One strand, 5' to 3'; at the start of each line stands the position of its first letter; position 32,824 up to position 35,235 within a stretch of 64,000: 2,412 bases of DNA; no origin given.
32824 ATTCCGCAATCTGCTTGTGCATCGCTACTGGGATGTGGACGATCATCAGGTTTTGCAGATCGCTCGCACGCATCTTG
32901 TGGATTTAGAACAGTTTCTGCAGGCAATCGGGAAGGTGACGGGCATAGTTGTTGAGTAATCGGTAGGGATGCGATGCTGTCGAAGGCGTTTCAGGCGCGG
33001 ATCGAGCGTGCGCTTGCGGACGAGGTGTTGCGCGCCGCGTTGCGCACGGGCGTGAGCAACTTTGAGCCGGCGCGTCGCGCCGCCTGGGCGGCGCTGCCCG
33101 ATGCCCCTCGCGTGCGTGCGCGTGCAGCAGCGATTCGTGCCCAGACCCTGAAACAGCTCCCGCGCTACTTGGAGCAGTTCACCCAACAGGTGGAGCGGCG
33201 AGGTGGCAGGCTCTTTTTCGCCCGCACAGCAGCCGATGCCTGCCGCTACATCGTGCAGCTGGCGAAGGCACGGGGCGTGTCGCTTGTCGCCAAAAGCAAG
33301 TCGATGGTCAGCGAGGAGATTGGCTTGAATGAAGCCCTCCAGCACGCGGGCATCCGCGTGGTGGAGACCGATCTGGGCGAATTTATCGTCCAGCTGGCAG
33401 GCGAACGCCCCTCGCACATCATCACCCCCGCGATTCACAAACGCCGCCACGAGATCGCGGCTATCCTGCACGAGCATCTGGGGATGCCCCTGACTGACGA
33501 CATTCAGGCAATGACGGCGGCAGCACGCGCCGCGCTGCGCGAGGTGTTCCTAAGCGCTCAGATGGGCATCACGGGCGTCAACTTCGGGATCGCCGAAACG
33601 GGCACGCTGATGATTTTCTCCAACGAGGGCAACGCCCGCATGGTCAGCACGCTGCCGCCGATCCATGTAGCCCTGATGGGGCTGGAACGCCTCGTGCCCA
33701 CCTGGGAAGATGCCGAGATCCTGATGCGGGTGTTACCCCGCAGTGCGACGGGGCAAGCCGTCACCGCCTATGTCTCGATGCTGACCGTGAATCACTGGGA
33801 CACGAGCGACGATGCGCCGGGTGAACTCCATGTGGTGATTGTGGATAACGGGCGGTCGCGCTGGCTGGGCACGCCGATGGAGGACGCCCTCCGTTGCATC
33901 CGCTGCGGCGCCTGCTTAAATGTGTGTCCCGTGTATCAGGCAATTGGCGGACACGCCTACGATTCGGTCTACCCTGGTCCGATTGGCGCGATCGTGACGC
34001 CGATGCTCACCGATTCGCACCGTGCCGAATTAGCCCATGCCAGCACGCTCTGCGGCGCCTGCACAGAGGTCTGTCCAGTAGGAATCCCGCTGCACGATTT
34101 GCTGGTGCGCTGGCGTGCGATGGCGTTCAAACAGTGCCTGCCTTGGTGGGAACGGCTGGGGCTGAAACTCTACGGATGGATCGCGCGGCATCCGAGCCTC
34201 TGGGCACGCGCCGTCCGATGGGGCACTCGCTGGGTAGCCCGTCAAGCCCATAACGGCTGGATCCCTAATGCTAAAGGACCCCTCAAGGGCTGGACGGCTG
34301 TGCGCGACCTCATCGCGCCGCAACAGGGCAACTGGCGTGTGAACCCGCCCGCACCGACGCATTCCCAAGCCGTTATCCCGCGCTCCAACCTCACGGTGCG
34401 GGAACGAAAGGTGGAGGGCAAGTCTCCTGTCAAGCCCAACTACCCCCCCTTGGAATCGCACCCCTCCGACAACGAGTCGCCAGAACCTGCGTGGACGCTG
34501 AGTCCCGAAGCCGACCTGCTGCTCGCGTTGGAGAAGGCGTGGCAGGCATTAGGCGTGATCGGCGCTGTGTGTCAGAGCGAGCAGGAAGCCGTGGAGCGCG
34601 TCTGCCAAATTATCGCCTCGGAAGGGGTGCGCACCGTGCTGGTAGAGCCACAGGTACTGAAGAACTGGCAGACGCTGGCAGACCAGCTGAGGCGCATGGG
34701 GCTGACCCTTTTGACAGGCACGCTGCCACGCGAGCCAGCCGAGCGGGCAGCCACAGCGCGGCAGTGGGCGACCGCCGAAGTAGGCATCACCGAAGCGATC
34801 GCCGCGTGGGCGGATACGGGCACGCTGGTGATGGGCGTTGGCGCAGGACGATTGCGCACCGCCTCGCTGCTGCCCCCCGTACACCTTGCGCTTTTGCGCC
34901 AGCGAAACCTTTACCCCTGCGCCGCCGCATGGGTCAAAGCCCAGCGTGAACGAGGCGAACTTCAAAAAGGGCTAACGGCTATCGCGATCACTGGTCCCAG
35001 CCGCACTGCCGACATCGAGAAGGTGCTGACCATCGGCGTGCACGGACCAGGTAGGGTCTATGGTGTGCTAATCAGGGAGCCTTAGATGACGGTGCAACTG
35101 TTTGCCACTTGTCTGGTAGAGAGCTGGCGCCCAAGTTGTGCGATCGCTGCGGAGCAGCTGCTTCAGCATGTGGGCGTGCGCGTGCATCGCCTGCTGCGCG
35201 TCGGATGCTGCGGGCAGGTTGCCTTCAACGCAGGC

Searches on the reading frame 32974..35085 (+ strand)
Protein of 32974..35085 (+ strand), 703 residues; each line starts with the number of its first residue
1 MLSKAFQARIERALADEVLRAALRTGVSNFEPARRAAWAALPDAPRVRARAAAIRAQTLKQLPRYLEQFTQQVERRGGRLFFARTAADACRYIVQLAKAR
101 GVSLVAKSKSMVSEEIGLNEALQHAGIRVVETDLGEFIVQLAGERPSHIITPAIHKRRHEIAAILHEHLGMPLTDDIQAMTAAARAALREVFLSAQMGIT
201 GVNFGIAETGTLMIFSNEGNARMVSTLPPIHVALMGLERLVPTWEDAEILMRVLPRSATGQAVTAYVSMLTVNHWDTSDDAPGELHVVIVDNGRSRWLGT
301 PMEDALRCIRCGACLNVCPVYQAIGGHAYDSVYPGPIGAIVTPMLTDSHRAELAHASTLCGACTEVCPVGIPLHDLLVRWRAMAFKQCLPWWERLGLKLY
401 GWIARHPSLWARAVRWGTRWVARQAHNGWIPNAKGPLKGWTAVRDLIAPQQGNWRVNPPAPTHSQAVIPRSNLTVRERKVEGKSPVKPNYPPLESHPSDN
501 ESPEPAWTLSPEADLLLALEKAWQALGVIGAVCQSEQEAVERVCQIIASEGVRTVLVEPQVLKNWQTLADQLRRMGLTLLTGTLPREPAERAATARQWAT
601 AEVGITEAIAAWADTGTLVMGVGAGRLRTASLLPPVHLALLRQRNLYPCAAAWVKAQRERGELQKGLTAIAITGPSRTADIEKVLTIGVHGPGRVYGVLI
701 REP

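Call 101: search_protein_families(library=pfam, proteins=[window:32974-35085:+], max_evalue=0.00001)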
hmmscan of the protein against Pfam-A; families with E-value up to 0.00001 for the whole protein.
window:32974-35085:+ (703 aa): 11 families
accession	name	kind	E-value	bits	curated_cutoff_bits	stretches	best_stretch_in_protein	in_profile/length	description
PF02589.21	LUD_dom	-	2.6e-74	249.5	22.6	2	66-290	1-189/189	LUD domain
PF13183.11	Fer4_8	-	3.2e-15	56.8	27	1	305-371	2-68/68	4Fe-4S dicluster domain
PF13534.11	Fer4_17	-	1.2e-07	32.6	22.2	1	307-371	1-60/61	4Fe-4S dicluster domain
PF13187.11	Fer4_9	-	1.7e-07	31.6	27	0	288-322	17-50/52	4Fe-4S dicluster domain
PF00037.32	Fer4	-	5.7e-07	29.5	21.1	0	304-320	4-20/24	4Fe-4S binding domain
PF13237.11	Fer4_10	-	1e-06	29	25.5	0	303-325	4-27/53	4Fe-4S dicluster domain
PF13484.11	Fer4_16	-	1.4e-06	29.4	30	1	307-369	1-65/66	4Fe-4S double cluster binding domain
PF12797.12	Fer4_2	-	2e-06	27.8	24.5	0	301-320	3-22/22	4Fe-4S binding domain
PF12798.12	Fer4_3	-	2.8e-06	28.2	27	0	358-371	2-15/15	4Fe-4S binding domain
PF12837.12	Fer4_6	-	3.6e-06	27.1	25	0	304-324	5-24/24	4Fe-4S binding domain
PF12838.12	Fer4_7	-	4.7e-06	27.4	27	0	307-371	1-52/52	4Fe-4S dicluster domain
